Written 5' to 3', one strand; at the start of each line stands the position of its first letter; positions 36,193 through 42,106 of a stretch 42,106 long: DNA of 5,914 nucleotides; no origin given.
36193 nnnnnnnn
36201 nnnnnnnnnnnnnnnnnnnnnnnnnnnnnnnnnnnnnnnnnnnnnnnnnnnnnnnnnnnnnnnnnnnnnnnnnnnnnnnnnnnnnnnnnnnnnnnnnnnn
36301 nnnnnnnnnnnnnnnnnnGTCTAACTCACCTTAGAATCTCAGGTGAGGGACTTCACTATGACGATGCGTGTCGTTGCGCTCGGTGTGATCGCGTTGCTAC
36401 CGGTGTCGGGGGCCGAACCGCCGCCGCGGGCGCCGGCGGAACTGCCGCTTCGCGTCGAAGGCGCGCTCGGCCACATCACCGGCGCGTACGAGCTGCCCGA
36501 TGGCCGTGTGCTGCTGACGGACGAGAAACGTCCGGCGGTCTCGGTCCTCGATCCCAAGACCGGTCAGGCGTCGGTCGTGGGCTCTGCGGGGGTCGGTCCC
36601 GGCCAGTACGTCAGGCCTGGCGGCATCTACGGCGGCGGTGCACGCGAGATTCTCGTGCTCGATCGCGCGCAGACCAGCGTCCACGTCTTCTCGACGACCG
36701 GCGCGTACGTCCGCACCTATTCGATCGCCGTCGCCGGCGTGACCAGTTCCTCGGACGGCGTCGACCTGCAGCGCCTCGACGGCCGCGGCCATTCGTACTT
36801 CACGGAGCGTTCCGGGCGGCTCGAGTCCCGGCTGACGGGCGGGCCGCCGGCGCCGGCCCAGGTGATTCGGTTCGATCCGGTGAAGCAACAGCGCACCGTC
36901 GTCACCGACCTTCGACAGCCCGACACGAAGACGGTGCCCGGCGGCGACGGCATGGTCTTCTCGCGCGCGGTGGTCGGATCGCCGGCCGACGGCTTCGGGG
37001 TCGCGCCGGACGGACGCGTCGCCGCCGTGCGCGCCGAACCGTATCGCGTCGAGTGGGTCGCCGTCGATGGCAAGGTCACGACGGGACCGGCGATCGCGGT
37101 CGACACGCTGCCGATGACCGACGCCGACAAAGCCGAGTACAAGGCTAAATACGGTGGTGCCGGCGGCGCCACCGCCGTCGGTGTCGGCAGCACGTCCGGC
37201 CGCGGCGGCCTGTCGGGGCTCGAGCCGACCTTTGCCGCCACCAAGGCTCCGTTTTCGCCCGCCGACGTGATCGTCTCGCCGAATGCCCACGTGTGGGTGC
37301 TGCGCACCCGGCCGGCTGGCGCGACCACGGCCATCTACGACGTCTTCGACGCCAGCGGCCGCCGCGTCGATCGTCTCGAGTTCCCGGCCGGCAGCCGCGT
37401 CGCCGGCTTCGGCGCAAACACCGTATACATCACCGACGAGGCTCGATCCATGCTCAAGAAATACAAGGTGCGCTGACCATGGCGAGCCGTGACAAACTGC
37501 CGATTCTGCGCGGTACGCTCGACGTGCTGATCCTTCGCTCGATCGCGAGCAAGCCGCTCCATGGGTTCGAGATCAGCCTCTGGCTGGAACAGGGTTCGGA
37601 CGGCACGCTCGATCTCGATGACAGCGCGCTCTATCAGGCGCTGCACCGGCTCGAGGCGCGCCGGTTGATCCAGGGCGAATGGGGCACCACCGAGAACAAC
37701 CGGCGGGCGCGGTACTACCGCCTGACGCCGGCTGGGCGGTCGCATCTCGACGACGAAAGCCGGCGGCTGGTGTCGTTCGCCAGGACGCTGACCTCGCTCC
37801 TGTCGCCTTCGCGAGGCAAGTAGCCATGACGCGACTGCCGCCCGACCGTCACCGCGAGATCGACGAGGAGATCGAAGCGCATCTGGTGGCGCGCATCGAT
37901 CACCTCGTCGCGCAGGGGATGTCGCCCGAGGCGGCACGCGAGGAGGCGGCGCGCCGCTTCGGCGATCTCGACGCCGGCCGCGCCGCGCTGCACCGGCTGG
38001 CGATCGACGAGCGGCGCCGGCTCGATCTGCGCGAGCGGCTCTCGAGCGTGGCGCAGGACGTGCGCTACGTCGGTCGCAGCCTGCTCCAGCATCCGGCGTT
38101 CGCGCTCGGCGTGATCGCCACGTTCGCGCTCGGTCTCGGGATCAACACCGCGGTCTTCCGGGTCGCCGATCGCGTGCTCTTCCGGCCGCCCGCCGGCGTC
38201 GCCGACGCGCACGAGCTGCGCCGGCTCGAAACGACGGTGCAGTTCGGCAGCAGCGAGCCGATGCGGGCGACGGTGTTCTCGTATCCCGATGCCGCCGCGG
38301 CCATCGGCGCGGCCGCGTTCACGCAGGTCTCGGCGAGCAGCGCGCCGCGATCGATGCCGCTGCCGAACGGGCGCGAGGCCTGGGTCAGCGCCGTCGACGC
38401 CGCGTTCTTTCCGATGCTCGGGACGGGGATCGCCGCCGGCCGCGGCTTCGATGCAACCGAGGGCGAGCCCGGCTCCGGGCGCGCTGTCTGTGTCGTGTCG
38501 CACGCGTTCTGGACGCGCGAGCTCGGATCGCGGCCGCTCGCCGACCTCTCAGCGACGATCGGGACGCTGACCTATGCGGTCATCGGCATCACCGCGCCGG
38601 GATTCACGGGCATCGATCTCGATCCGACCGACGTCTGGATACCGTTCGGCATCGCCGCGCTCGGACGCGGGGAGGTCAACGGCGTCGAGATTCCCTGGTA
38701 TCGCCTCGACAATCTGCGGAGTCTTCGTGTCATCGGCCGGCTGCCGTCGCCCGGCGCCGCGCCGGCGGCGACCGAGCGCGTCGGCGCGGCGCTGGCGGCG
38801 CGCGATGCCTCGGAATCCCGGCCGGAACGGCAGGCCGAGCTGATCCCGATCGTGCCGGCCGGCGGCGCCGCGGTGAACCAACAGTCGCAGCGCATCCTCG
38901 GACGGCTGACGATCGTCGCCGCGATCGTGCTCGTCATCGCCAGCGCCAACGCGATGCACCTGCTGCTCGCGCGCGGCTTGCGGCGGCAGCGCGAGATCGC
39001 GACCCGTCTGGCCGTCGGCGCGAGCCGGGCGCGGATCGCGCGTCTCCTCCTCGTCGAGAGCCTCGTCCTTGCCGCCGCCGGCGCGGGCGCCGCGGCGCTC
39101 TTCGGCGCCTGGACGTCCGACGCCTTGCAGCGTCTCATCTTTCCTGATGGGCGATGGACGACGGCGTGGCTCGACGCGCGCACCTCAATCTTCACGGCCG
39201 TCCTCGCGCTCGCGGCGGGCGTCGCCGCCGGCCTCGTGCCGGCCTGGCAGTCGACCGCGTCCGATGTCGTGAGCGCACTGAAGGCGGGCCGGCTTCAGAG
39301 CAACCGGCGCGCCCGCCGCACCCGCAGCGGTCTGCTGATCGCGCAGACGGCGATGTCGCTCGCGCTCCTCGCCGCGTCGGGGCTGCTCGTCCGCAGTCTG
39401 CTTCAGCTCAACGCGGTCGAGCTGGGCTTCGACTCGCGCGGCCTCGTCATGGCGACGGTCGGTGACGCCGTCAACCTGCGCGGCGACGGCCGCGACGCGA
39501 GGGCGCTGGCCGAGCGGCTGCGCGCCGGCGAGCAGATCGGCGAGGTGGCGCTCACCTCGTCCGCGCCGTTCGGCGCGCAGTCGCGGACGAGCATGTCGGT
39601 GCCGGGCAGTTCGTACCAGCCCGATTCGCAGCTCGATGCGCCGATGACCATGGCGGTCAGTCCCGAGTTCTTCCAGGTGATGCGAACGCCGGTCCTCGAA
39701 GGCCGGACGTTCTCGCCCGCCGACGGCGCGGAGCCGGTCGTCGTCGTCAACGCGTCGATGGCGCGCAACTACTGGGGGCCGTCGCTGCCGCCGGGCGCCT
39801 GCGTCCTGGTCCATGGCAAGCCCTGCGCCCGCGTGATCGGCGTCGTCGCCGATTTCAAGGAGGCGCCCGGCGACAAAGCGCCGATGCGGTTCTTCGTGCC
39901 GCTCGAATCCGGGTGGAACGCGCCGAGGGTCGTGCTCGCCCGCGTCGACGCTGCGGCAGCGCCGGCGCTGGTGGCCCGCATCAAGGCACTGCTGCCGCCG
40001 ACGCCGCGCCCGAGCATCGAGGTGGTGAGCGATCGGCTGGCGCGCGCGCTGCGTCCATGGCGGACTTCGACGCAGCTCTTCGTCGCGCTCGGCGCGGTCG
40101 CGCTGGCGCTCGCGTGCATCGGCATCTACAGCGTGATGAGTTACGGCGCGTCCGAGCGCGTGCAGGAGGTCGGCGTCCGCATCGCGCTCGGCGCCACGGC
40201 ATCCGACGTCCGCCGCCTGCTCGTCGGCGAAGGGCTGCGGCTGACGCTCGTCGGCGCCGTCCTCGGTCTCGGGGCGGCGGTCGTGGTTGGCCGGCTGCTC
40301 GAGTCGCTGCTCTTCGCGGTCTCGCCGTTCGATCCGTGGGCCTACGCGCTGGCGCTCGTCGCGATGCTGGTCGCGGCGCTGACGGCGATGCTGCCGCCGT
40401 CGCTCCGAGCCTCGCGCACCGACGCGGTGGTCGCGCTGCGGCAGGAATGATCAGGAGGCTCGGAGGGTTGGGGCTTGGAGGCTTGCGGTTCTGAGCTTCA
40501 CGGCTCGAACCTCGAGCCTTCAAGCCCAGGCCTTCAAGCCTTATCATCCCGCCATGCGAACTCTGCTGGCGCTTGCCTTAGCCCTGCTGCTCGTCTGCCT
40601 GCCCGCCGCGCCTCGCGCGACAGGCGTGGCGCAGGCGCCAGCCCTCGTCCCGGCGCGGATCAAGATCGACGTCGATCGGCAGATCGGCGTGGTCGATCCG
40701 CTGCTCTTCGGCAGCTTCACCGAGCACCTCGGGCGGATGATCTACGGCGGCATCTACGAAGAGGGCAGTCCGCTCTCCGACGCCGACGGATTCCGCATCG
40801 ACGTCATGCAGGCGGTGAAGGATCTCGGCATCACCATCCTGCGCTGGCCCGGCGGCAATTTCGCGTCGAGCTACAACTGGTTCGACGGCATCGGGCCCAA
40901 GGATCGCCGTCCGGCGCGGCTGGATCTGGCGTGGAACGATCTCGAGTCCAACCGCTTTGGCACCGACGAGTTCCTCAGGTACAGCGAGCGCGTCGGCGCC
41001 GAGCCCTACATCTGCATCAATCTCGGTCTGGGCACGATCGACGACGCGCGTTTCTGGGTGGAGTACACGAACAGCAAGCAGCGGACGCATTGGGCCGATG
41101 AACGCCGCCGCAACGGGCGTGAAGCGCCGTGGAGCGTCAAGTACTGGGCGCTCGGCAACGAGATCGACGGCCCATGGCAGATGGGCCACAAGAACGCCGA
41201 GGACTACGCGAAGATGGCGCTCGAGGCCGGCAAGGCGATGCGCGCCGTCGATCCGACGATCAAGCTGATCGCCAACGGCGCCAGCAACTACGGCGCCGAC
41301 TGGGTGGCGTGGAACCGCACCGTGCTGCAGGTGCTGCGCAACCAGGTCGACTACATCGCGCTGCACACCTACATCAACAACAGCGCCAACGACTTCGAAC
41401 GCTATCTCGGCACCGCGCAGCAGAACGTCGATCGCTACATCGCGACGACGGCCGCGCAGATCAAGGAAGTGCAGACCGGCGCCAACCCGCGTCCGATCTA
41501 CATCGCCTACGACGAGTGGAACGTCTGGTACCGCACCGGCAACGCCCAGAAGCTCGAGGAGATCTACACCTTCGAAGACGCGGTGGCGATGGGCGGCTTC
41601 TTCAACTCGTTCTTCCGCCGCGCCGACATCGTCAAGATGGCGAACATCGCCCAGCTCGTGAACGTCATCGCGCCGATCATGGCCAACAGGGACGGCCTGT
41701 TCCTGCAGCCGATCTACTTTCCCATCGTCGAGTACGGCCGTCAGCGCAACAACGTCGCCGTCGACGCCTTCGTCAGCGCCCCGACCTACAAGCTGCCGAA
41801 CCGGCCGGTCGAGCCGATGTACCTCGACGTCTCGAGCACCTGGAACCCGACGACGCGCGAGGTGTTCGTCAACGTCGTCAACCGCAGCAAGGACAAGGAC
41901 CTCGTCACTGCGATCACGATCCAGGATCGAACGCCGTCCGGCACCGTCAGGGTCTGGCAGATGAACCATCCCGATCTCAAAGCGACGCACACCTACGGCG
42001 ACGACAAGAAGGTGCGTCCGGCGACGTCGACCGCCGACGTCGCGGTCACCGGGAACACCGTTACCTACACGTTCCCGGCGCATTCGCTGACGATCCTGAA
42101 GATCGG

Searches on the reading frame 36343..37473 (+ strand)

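Call 20: search_protein_families(library=pfam, proteins=[window:36343-37473:+], max_evalue=0.001)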
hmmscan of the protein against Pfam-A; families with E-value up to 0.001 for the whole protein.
window:36343-37473:+ (377 aa): 1 family
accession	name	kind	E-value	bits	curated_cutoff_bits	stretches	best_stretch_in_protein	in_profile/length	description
PF17170.10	DUF5128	-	6.8e-05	22.6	22.9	1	53-127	53-129/321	6-bladed beta-propeller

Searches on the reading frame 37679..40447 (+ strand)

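Call 70: search_protein_families(library=pfam, proteins=[window:37679-40447:+], max_evalue=0.01)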
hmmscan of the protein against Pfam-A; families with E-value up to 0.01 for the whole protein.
window:37679-40447:+ (923 aa): 3 families
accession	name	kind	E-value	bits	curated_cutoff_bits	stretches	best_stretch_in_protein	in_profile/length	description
PF02687.27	FtsX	-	1.7e-27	96.3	25.5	2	804-914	3-118/120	FtsX-like permease C-terminal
PF12704.14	MacB_PCD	-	6.1e-25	89.1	27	2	559-770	10-206/207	MacB-like periplasmic core domain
PF22564.2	HAAS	-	0.0011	19.7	27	1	50-96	10-48/55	HAAS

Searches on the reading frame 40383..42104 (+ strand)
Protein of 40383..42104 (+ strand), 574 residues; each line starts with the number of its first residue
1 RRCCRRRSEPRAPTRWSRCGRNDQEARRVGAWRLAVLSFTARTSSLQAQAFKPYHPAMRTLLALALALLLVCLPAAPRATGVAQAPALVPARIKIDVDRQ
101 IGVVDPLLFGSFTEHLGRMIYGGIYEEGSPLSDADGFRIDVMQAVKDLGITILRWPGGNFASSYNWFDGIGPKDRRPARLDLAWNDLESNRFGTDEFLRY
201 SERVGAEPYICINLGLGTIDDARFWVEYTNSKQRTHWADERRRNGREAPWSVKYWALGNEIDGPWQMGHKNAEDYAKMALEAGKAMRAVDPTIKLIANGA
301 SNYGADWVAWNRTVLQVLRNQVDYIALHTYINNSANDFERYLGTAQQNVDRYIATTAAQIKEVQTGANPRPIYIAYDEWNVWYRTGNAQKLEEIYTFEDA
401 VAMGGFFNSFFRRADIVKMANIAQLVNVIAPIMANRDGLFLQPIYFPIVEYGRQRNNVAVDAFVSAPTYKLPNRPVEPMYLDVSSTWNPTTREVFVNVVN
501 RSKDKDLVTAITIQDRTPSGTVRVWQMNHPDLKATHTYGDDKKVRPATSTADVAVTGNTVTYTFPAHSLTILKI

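Call 70: search_protein_families(library=pfam, proteins=[window:40383-42104:+], max_evalue=0.01)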
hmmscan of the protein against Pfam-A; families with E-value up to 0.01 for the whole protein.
window:40383-42104:+ (574 aa): 2 families
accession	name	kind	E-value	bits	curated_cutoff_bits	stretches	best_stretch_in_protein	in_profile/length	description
PF06964.18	Alpha-L-AF_C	-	1.6e-36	126.5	27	1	377-568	1-165/165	Alpha-L-arabinofuranosidase C-terminal domain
PF22848.2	ASD1_dom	-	3.3e-05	24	22.2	0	147-216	5-79/239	Alpha-L-arabinofuranosidase 1 domain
